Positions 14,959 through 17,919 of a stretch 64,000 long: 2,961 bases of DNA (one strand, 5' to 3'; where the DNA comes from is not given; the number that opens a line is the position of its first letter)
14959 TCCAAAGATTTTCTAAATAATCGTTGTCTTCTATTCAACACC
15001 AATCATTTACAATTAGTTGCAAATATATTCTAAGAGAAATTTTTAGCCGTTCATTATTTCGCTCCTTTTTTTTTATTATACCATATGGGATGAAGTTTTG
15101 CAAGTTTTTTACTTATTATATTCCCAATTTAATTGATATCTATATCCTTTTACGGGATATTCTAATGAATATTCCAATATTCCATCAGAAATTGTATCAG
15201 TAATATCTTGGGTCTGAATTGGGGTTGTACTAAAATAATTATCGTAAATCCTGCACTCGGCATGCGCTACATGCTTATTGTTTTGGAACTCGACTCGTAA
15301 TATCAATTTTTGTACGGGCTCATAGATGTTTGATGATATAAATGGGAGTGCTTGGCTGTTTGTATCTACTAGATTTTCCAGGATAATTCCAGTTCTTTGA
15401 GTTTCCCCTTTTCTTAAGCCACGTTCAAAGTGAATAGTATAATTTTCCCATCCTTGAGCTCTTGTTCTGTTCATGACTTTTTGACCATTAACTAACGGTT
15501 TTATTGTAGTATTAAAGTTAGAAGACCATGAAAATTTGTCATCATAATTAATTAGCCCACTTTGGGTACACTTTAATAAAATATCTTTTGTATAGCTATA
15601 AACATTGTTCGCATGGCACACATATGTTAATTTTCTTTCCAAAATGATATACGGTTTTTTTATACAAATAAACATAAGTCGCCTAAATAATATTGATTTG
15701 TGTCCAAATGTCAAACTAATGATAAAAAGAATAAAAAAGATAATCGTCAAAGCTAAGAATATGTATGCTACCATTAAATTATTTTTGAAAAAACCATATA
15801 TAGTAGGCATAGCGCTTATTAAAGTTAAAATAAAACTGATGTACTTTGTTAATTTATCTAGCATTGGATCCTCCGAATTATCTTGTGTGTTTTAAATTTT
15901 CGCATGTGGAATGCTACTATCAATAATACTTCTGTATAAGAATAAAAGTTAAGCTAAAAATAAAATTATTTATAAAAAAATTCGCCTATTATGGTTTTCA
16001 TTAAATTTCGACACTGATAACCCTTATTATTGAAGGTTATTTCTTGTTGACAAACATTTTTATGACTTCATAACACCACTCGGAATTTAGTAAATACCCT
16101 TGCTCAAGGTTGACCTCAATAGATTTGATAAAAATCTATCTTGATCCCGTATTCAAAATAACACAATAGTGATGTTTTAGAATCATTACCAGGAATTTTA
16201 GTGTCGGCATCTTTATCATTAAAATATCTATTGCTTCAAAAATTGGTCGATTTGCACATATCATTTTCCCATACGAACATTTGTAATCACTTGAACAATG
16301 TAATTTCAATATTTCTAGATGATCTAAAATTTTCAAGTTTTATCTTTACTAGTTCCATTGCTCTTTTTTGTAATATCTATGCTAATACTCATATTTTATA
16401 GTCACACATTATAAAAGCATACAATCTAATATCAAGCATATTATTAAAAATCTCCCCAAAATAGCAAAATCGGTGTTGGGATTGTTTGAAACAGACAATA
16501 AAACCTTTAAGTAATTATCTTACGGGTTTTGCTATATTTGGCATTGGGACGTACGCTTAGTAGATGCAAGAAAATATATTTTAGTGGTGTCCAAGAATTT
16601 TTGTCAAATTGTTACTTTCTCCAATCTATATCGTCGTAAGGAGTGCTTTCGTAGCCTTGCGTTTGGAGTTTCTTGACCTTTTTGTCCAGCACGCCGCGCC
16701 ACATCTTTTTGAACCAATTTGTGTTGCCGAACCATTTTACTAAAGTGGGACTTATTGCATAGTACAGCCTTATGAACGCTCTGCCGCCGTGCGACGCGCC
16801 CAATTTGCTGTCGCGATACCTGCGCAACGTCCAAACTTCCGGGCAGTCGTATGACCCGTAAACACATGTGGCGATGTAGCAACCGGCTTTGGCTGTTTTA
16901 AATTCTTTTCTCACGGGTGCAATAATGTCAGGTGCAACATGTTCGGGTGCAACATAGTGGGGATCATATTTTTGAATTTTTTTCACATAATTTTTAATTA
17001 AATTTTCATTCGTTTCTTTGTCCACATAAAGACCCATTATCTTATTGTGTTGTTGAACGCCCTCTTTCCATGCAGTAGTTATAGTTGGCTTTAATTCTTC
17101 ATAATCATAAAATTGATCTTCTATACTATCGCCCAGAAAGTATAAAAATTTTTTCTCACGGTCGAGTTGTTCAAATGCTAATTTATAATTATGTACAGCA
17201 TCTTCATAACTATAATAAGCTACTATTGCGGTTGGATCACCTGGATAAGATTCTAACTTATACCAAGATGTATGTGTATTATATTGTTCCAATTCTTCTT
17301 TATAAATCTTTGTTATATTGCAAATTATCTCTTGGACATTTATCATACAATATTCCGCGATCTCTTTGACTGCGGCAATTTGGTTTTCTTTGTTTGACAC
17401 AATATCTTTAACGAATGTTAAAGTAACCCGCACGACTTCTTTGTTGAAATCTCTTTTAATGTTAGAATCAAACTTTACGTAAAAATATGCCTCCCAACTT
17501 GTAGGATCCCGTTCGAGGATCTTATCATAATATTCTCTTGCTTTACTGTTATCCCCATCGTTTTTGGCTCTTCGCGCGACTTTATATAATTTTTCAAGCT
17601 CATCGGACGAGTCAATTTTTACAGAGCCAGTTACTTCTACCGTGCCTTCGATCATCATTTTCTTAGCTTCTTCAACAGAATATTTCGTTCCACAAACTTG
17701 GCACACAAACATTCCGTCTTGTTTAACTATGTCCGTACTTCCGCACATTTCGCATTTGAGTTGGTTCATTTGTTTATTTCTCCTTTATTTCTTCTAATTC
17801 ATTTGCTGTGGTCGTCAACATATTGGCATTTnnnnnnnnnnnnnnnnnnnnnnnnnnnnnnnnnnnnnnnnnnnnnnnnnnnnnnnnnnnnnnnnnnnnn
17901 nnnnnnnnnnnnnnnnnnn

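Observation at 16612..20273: Minus-strand gene string SPFH/Zn-ribbon - 4-TM protein - HEPN-like (Rx4H) protein - Zn-ribbon protein: candidate membrane-stress or abortive-infection module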

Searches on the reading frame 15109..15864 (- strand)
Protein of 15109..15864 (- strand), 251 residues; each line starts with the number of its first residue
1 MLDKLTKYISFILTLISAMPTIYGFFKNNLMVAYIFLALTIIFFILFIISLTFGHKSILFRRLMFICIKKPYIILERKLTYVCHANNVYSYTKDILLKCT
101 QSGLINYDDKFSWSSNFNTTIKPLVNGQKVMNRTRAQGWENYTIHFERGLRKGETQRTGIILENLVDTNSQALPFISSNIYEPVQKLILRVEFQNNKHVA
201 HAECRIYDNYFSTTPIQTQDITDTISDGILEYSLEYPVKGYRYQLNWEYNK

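Call 5: search_protein_families(library=pfam, proteins=[window:15109-15864:-], max_evalue=0.1)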
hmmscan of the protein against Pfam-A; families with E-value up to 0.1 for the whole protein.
window:15109-15864:- (251 aa): 0 families

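Call 6: search_protein_families(library=ncbifam, proteins=[window:15109-15864:-], max_evalue=0.1)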
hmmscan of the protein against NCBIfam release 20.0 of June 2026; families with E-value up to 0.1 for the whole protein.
window:15109-15864:- (251 aa): 2 families
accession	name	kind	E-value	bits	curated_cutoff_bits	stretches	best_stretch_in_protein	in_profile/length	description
NF006320.0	PRK08533.1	equivalog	5.2e-05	23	215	1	22-132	45-157/230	flagellar accessory protein FlaH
NF033631.1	SLATT_5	subfamily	0.062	12.8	60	1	6-62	30-88/180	SLATT domain-containing protein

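Call 7: search_protein_families(library=padloc, proteins=[window:15109-15864:-], max_evalue=0.1)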
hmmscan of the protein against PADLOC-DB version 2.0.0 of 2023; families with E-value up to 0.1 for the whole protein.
window:15109-15864:- (251 aa): 1 family
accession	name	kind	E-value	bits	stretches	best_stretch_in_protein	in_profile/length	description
PDLC04282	PDC-M02A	-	0.024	12.3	1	86-116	63-93/182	-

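Call 8: search_protein_families(library=phrogs, proteins=[window:15109-15864:-], max_evalue=0.1)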
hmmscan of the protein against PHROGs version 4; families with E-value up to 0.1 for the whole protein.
window:15109-15864:- (251 aa): 1 family
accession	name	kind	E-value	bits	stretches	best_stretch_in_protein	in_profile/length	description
phrog_28000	-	unknown function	0.072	14.3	0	8-50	6-48/57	-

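Call 99: find_homologous_proteins(query=window:15109-15864:-, max_evalue=0.001)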
Query window:15109-15864:- (251 aa): 1 proteins with E <= 0.001 among 311 candidates.
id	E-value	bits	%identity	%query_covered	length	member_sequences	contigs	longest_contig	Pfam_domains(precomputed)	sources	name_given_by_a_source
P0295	3.8e-165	565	100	100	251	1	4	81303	-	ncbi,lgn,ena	-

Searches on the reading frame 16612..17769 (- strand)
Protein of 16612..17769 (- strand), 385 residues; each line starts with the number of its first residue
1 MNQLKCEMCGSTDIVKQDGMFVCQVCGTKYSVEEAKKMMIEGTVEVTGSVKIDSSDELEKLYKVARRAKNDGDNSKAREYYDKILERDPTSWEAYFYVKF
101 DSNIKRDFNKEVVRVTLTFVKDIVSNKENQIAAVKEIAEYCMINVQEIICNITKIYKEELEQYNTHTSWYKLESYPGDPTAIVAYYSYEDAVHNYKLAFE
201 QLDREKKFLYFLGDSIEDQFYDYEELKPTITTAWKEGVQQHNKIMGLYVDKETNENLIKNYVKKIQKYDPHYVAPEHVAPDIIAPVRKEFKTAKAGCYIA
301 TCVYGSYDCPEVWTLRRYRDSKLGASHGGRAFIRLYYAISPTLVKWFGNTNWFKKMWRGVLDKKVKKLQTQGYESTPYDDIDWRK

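Call 5: search_protein_families(library=pfam, proteins=[window:16612-17769:-], max_evalue=0.1)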
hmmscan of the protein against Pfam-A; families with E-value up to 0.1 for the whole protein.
window:16612-17769:- (385 aa): 12 families
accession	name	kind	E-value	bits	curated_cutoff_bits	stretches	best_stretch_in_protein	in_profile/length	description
PF13428.12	TPR_14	-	0.0015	19.4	23.5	1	62-96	5-39/44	Tetratricopeptide repeat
PF08271.17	Zn_Ribbon_TF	-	0.0062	16.5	29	1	5-29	2-28/43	TFIIB zinc-binding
PF11781.13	Zn_ribbon_RRN7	-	0.0086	16.2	27.1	1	5-30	6-31/32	Zinc-finger of RNA-polymerase I-specific TFIIB, Rrn7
PF07719.23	TPR_2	-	0.013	16.1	27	1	61-90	4-33/34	Tetratricopeptide repeat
PF10080.14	FtrD-like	-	0.015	15.8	26.3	1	6-36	37-67/101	Membrane iron-sulfur containing protein FtrD-like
PF17026.10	zf-RRPl_C4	-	0.016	15.8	28.9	1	4-52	2-48/108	Putative ribonucleoprotein zinc-finger pf C4 type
PF08792.16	A2L_zn_ribbon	-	0.02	15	22.9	1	1-28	1-29/33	A2L zinc ribbon domain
PF13431.12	TPR_17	-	0.033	14.9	24.4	0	80-97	1-18/34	Tetratricopeptide repeat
PF13432.12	TPR_16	-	0.04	14.8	32.7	0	65-97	4-36/65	Tetratricopeptide repeat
PF14446.12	Prok-RING_1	-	0.054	13.9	29.1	1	3-30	4-30/54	Prokaryotic RING finger family 1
PF00515.34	TPR_1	-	0.057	13.7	27.8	0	72-90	15-33/34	Tetratricopeptide repeat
PF13174.12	TPR_6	-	0.098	13.8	26.3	0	64-91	6-33/33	Tetratricopeptide repeat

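Call 6: search_protein_families(library=ncbifam, proteins=[window:16612-17769:-], max_evalue=0.1)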
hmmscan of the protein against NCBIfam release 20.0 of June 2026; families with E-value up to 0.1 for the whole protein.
window:16612-17769:- (385 aa): 2 families
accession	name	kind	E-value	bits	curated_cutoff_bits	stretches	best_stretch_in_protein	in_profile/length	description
NF041770.1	CFI_box_CTERM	domain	6.3e-21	74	40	1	297-363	1-67/69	CFI-box-CTERM domain-containing protein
TIGR03880.1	KaiC_arch_3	hypoth_equivalog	0.071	12.6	249.45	0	150-201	143-193/224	KaiC domain-containing protein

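Call 7: search_protein_families(library=padloc, proteins=[window:16612-17769:-], max_evalue=0.1)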
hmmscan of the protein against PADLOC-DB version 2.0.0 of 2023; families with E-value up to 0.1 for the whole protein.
window:16612-17769:- (385 aa): 0 families

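Call 8: search_protein_families(library=phrogs, proteins=[window:16612-17769:-], max_evalue=0.1)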
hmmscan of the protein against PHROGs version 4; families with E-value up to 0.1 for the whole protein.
window:16612-17769:- (385 aa): 5 families
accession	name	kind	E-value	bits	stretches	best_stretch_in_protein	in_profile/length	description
phrog_24110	-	unknown function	0.00014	22.5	1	13-162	16-164/221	-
phrog_1919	-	unknown function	0.066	14.3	0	1-49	1-45/105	-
phrog_35924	-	unknown function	0.079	14.3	0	13-85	12-77/106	-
phrog_6601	-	unknown function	0.079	13.8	0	5-20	20-35/55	-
phrog_20609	-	unknown function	0.096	13.7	0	362-381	19-38/51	-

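Call 36: find_homologous_proteins(query=window:16612-17769:-, max_evalue=0.001)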
Query window:16612-17769:- (385 aa): 7409 proteins with E <= 0.001 among 8000 candidates; the best 120 are listed.
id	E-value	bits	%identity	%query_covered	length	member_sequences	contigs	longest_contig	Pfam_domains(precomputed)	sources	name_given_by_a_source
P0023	1.9e-263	891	100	100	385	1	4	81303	-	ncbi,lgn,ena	-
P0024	1.2e-229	780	88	98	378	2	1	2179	-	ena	-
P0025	1.2e-189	648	76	100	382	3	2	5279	-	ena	-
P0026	3.8e-119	416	54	100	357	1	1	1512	-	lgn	-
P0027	1.5e-113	398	52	100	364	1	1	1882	-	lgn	-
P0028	9.0e-108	379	72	62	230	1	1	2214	-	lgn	-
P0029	4.1e-102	360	47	99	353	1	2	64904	-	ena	-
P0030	4.4e-101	357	49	100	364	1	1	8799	-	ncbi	-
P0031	1.2e-100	355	54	90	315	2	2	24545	-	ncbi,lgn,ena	-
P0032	2.1e-100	355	47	99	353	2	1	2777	-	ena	-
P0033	4.5e-98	347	46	99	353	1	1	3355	-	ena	-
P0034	8.3e-98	346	47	99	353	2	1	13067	PF11781.14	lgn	-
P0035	3.3e-97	344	47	100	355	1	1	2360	-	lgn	-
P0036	5.6e-97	343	46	99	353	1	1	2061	-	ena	-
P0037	5.9e-97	343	47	99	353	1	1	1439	-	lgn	-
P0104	1.1e-88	316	45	100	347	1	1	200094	-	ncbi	-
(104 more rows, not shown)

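Call 37: find_encoding_contigs(protein=P0023, flank=10000, max_places=4)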
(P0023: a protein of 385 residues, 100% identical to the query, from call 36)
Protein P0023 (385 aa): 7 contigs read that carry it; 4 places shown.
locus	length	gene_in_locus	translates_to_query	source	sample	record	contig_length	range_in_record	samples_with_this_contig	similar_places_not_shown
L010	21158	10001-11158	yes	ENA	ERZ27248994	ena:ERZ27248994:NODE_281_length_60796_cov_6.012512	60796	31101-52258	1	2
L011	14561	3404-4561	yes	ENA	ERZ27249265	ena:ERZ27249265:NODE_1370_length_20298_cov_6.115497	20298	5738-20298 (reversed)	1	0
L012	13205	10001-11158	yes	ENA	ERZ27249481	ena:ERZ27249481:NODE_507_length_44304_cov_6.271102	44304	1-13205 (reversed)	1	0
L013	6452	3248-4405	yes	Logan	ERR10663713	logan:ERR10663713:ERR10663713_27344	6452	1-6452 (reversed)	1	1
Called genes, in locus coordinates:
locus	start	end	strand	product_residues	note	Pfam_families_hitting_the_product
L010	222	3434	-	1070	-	PF02368:Big_2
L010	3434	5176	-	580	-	PF09847:12TM_1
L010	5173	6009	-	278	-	PF00005:ABC_tran, PF13304:AAA_21 (weak)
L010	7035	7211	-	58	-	PF01381:HTH_3, PF12844:HTH_19, PF13560:HTH_31 (weak)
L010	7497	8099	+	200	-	PF13421:Band_7_1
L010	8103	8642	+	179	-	-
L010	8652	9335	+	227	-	-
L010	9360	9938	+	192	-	-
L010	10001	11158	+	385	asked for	-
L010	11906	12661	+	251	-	-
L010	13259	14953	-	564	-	PF02903:Alpha-amylase_N, PF00128:Alpha-amylase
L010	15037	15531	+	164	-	-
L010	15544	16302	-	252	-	-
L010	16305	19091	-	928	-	PF03714:PUD, PF02922:CBM_48, PF00128:Alpha-amylase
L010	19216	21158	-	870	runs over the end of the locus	PF00005:ABC_tran, PF13304:AAA_21 (faint), PF17912:OB_MalK (weak)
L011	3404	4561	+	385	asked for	-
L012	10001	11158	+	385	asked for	-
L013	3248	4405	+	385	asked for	-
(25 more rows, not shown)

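Call 38: find_encoding_contigs(protein=P0104, flank=6000, max_places=2)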
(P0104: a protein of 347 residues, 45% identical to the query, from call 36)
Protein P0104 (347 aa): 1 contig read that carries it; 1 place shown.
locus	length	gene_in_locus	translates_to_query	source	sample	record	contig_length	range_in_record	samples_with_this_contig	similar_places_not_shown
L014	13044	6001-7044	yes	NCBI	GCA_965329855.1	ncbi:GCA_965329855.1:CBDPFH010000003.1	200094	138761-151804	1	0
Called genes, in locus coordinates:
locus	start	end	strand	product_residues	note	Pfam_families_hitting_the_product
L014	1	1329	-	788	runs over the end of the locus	PF03477:ATP-cone, PF13597:NRDD, PF00462:Glutaredoxin (weak)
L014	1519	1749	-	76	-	-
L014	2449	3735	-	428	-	PF13306:LRR_5 (weak), PF13855:LRR_8 (faint), PF13306:LRR_5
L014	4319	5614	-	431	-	PF02040:ArsB, PF03600:CitMHS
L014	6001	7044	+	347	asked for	-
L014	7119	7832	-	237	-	PF01643:Acyl-ACP_TE, PF20791:Acyl-ACP_TE_C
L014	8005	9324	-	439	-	PF02878:PGM_PMM_I, PF02879:PGM_PMM_II, PF02880:PGM_PMM_III, PF00408:PGM_PMM_IV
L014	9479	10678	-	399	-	PF03315:SDH_beta, PF03313:SDH_alpha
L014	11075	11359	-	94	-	PF07876:Dabb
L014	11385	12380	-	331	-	PF02543:Carbam_trans_N (faint), PF00814:TsaD, PF22521:HypF_C_2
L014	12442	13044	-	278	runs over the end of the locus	PF03462:PCRF, PF00472:RF-1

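Call 39: find_encoding_contigs(protein=P0029, flank=6000, max_places=2)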
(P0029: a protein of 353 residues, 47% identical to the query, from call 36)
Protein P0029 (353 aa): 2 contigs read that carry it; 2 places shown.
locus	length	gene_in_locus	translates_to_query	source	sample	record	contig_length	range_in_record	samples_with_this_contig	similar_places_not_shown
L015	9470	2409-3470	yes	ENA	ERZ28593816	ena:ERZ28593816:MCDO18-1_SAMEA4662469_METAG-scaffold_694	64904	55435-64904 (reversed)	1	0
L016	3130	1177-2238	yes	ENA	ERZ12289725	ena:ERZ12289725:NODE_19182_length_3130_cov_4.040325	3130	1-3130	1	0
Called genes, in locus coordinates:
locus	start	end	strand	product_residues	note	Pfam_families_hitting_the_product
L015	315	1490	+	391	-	PF13421:Band_7_1, PF12773:DZR, PF13240:Zn_Ribbon_1 (weak), PF13248:Zn_ribbon_3 (faint)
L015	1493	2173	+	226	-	-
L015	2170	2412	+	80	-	PF07205:DUF1413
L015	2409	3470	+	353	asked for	-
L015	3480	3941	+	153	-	-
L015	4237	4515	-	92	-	PF01016:Ribosomal_L27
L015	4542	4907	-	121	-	PF04327:Peptidase_Prp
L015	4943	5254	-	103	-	PF00829:Ribosomal_L21p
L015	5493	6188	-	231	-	-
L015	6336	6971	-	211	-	-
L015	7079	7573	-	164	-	-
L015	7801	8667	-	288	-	PF00763:THF_DHG_CYH, PF02882:THF_DHG_CYH_C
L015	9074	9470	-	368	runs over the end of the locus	PF01790:LGT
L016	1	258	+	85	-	?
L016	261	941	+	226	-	-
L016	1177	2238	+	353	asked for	-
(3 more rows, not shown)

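Call 51: search_protein_families(library=padloc, proteins=[L015:2170-2412:+, L015:3480-3941:+], max_evalue=0.01)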
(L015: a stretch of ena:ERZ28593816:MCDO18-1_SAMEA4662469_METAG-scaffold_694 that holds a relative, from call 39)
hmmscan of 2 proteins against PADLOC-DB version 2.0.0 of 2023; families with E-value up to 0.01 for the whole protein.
L015:2170-2412:+ (80 aa): 0 families

L015:3480-3941:+ (153 aa): 0 families

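Call 52: search_protein_families(library=pfam, proteins=[L015:2170-2412:+, L015:3480-3941:+], max_evalue=0.01)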
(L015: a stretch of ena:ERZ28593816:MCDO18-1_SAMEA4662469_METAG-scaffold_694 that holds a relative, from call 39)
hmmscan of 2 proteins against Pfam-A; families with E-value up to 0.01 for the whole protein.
L015:2170-2412:+ (80 aa): 1 family
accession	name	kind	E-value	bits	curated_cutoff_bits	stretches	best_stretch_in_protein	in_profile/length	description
PF07205.16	DUF1413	-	1.1e-13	51.6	25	1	8-76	1-69/69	Domain of unknown function (DUF1413)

L015:3480-3941:+ (153 aa): 1 family
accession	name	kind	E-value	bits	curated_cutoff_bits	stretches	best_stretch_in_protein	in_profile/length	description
PF18737.6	HEPN_MAE_28990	-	0.00047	20.8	26.8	1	33-148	92-204/211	MAE_28990/MAE_18760-like HEPN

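Call 78: search_solved_structures(query=A4, max_evalue=1)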
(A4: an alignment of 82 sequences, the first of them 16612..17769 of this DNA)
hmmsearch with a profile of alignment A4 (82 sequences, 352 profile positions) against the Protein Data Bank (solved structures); distinct sequences matched with E-value up to 1: 5.
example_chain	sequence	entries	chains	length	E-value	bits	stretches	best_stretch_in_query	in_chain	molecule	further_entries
9gzg_A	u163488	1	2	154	0.15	14.6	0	71-95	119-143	Engineered CTPR protein with glutamic acids for conductivity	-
1fmd_2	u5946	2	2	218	0.65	12.5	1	246-318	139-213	FOOT-AND-MOUTH DISEASE VIRUS (SUBUNIT VP2) | PROTEIN (VIRUS CAPSID PROTEIN VP2)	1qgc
7d3r_2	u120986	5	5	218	0.86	12.1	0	249-318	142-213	A/WH/CHA/09 VP2 | Capsid protein VP0 | VP2 of capsid protein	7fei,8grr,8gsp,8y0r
7obi_A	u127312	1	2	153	0.88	12.1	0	57-95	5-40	CTPR-rv4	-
9fhl_P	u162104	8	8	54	0.96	11.9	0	5-27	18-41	Small ribosomal subunit protein uS14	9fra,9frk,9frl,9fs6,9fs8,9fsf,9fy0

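Call 86: predict_structure(alignment_id=A4)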
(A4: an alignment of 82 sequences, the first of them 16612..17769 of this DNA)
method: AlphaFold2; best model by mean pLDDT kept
length: 385 residues; sequences in the alignment: 82
mean_pLDDT: 81.8   pTM: 0.56
mean pLDDT of the five models: 81.8, 81.7, 81.8, 77.1, 74.8
residues with pLDDT >= 90: 162; 70-90: 153; 50-70: 38; < 50: 32
segments of 3 or more residues with pLDDT < 50: 41-51, 170-174, 283-296
pLDDT, mean of each block of 10 residues (from residue 1): 81 92 94 81 39 73 91 89 91 83 71 90 92 91 86 80 62 52 60 81 93 98 97 95 87 94 98 77 43 54 84 91 86 81 84 90 93 90 72
secondary structure, 60 per line:
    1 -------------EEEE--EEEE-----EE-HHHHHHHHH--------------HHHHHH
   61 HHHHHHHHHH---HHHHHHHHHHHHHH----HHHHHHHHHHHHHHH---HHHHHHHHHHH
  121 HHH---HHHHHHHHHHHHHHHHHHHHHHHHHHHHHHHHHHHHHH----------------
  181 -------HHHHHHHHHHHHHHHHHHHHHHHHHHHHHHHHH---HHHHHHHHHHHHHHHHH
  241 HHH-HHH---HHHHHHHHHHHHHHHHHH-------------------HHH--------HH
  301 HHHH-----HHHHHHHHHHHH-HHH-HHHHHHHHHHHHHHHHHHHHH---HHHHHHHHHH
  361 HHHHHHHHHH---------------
elements in order: E14-17 E20-23 H32-40 H55-70 H74-87 H92-106 H110-123 H127-164 H188-220 H224-243 H251-268 H299-304 H310-321 H327-347 H351-370
